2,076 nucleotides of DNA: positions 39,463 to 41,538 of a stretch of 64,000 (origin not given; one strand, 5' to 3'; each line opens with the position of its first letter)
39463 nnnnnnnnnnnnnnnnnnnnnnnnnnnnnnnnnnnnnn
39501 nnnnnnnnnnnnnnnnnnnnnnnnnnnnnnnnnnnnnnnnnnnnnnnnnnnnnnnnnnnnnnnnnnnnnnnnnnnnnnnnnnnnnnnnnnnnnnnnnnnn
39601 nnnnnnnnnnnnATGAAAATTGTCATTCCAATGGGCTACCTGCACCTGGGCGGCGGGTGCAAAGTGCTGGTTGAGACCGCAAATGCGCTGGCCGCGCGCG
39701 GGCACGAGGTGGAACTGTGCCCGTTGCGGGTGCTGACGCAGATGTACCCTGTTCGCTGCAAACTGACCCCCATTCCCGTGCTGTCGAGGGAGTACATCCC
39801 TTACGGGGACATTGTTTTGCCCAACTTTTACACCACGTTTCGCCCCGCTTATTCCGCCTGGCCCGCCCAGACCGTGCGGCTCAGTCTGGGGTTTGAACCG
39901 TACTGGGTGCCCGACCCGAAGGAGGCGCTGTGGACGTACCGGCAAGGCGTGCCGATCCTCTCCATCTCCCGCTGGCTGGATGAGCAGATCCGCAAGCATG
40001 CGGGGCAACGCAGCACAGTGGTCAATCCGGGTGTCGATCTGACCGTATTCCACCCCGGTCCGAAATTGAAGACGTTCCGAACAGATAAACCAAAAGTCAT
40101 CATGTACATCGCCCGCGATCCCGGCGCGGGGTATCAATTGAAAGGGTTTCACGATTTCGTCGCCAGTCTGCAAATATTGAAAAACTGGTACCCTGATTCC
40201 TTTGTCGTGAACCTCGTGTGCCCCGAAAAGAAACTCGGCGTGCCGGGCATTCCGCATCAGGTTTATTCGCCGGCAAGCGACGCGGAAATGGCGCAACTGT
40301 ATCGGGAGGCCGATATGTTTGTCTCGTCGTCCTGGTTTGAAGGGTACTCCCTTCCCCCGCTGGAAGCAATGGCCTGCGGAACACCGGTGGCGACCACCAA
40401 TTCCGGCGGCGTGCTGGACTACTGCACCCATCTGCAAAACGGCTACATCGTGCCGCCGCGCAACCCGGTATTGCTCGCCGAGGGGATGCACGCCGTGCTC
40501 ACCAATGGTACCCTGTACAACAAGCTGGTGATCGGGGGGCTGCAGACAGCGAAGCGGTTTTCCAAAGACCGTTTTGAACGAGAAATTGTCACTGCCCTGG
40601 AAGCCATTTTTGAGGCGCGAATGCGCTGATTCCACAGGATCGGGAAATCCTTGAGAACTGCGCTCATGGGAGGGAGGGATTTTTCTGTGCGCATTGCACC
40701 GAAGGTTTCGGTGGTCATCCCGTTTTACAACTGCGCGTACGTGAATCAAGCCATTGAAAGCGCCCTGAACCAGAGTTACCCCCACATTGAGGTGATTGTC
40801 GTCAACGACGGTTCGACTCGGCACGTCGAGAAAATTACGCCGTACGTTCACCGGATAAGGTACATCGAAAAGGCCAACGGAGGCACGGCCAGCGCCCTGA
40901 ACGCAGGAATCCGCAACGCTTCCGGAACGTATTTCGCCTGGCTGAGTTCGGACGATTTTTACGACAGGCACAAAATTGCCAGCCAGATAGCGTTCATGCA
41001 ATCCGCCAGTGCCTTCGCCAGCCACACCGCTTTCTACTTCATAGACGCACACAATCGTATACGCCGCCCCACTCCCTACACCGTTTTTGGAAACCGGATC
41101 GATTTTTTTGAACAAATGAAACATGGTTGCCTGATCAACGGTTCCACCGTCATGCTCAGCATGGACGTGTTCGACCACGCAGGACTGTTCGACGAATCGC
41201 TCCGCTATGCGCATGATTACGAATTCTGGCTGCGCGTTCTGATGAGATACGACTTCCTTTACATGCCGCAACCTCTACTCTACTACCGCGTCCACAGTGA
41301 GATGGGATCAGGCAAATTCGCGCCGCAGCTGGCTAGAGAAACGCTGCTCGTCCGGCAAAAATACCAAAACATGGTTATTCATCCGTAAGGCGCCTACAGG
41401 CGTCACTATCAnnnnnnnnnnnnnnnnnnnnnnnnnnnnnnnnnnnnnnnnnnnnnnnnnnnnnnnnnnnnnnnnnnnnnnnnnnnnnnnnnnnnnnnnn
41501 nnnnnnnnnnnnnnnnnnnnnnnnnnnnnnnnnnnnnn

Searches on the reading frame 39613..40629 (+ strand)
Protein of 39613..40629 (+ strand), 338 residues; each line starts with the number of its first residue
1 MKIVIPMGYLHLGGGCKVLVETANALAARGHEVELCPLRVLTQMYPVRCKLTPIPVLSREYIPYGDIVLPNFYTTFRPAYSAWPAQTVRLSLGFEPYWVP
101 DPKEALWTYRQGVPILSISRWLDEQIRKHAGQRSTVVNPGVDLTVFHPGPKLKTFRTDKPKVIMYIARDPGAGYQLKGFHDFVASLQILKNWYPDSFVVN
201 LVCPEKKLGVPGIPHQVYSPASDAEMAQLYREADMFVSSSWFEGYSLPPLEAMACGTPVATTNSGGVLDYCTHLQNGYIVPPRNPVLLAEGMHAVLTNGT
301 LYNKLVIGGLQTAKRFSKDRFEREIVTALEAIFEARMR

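Call 3: search_protein_families(library=pfam, proteins=[window:39613-40629:+], max_evalue=0.01)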
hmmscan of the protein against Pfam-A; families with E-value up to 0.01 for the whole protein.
window:39613-40629:+ (338 aa): 5 families
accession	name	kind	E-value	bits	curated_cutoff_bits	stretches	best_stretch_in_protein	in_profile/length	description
PF00534.26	Glycos_transf_1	-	1.1e-19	71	26.4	1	216-305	76-165/172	Glycosyl transferases group 1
PF13692.12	Glyco_trans_1_4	-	1.1e-17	65.1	27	1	175-298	13-142/142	Glycosyl transferases group 1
PF20706.3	GT4-conflict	-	4.8e-06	26.2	26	1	222-269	271-318/385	Family 4 Glycosyltransferase in conflict systems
PF13439.12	Glyco_transf_4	-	6.7e-05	23.4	28.5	0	13-42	2-26/170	Glycosyltransferase Family 4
PF13524.12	Glyco_trans_1_2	-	0.0034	17.8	25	1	218-265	32-83/144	Glycosyl transferase-like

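Call 4: search_protein_families(library=ncbifam, proteins=[window:39613-40629:+], max_evalue=0.01)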
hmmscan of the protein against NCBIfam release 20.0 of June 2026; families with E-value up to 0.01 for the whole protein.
window:39613-40629:+ (338 aa): 24 families
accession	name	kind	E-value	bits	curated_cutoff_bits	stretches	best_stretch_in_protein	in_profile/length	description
NF041876.1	EPS_EpsE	equivalog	7.6e-18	64.9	400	1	222-310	285-373/389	exopolysaccharide biosynthesis GT4 family glycosyltransferase EpsE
TIGR03088.1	stp2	hypoth_equivalog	1e-17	64.3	409.05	1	118-333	147-370/374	TIGR03088 family PEP-CTERM/XrtA system glycosyltransferase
TIGR04047.1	MSMEG_0565_glyc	hypoth_equivalog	1.7e-15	57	259.85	1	215-320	259-362/373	MSMEG_0565 family glycosyltransferase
TIGR03449.1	mycothiol_MshA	equivalog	7.9e-15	54.6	462.5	1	217-324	288-395/406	D-inositol-3-phosphate glycosyltransferase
TIGR03999.1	thiol_BshA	equivalog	3.6e-13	49.2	273.7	1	224-334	264-371/375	N-acetyl-alpha-D-glucosaminyl L-malate synthase BshA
NF053787.1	GlcN_PG_synth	equivalog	3.5e-10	39.3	480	1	111-299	143-327/361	N-acetylglucosaminyl phosphatidylglycerol synthase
TIGR02149.1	glgA_Coryne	subfamily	5.3e-10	39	302.4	1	223-317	274-375/391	glycogen synthase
TIGR02472.1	sucr_P_syn_N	equivalog_domain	1.1e-09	37.6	576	1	225-315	329-423/439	sucrose-phosphate synthase, putative, glycosyltransferase domain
NF047684.1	TeichurnBiosyTuaC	equivalog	5e-08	32.3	550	1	114-304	167-360/391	teichuronic acid biosynthesis protein TuaC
TIGR02468.1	sucrsPsyn_pln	equivalog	4e-07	28.2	1143.95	1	231-328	566-667/1051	sucrose-phosphate synthase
NF047880.1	glyco_SdgA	exception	4.5e-07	28.8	800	1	227-320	384-478/488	serine-aspartate repeat adhesin O-glycosyltransferase SdgA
TIGR02470.1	sucr_synth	equivalog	1.9e-05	23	810.4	1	234-293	645-704/784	sucrose synthase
NF038229.1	Glyco4_Geo_Pelo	equivalog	2.5e-05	23.5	400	1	223-277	228-282/338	GPMC system family 4 glycosyltransferase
NF047881.1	glyco_SdgB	exception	4.8e-05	22.2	800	1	224-321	387-485/496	serine-aspartate repeat adhesin O-glycosyltransferase SdgB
NF050056.1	ProtGlycPglH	equivalog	6.2e-05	22.2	600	1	225-324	245-345/354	GalNAc-alpha-(1->4)-GalNAc-alpha-(1->3)-diNAcBac-PP-undecaprenol alpha-1,4-N-acetyl-D-galactosaminyltransferase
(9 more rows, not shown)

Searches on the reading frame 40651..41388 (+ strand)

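Call 3: search_protein_families(library=pfam, proteins=[window:40651-41388:+], max_evalue=0.01)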
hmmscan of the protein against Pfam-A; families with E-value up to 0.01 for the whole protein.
window:40651-41388:+ (245 aa): 4 families
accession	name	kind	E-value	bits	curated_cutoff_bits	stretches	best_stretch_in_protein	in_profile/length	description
PF00535.33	Glycos_transf_2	-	2.5e-28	99.5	23.3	1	20-168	1-158/168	Glycosyl transferase family 2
PF10111.15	Glyco_tranf_2_2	-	2.5e-15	57.1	27.3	1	20-217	1-221/276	Glycosyltransferase like family 2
PF13641.12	Glyco_tranf_2_3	-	2.7e-10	41.1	27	1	17-199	1-197/230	Glycosyltransferase like family 2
PF13632.12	Glyco_trans_2_3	-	0.0032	17.7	27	1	99-217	6-128/198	Glycosyl transferase family group 2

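Call 4: search_protein_families(library=ncbifam, proteins=[window:40651-41388:+], max_evalue=0.01)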
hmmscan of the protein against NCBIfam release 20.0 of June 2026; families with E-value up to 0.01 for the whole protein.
window:40651-41388:+ (245 aa): 22 families
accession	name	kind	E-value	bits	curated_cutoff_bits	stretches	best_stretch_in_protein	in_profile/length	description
NF047683.1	TeichurnBiosyTuaG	equivalog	1.2e-23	84.1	400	1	15-235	4-225/252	teichuronic acid biosynthesis protein TuaG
NF007482.0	PRK10073.1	equivalog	2.4e-16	59.7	423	1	16-104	5-98/334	glycosyltransferase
TIGR03937.1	PgaC_IcaA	equivalog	3.8e-15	55.8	422.3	1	15-126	43-160/407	poly-beta-1,6-N-acetyl-D-glucosamine synthase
NF053739.1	GlytfEpsEBac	equivalog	1.4e-14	53.7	450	1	17-197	1-186/265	glycosyltransferase EpsE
NF007453.0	PRK10018.1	equivalog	5.2e-13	49.3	382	1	16-201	5-194/280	colanic acid biosynthesis glycosyltransferase WcaA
NF041875.1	EPS_EpsD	equivalog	1.3e-12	47.8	370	1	19-117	1-105/325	exopolysaccharide biosynthesis glycosyltransferase EpsD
TIGR04017.1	WcaA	equivalog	2.2e-12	47.2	495.75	1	16-201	4-193/279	colanic acid biosynthesis glycosyltransferase WcaA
TIGR04283.1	glyco_like_mftF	equivalog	4.5e-12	46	182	1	19-207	1-180/221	TIGR04283 family arsenosugar biosynthesis glycosyltransferase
TIGR03965.1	mycofact_glyco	equivalog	1.1e-10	41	280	1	16-101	73-164/467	mycofactocin biosynthesis glycosyltransferase MftF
TIGR03111.1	glyc2_xrt_Gpos1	hypoth_equivalog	7.7e-09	34.8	363.95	1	15-123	47-163/439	TIGR03111 family XrtG-associated glycosyltransferase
NF041394.1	GtaseAglG_Halo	equivalog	1.7e-08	34.1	440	1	18-124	2-115/304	glucosyl-dolichyl phosphate glucuronosyltransferase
NF050050.1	ProtGlycPglI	equivalog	2.9e-08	33.5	500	1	17-111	2-103/306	GalNAc(5)-diNAcBac-PP-undecaprenol beta-1,3-glucosyltransferase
NF038299.1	EPS_HpsN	equivalog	3e-06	26.4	425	1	17-74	1-58/317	hormogonium polysaccharide biosynthesis glycosyltransferase HpsN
NF038302.1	EPS_HpsE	equivalog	5e-06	25.7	300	1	19-124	3-122/307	hormogonium polysaccharide biosynthesis glycosyltransferase HpsE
NF050819.1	PolSacchBiosHfsG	equivalog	4.4e-05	22.8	500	1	16-204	11-209/302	polysaccharide biosynthesis protein HfsG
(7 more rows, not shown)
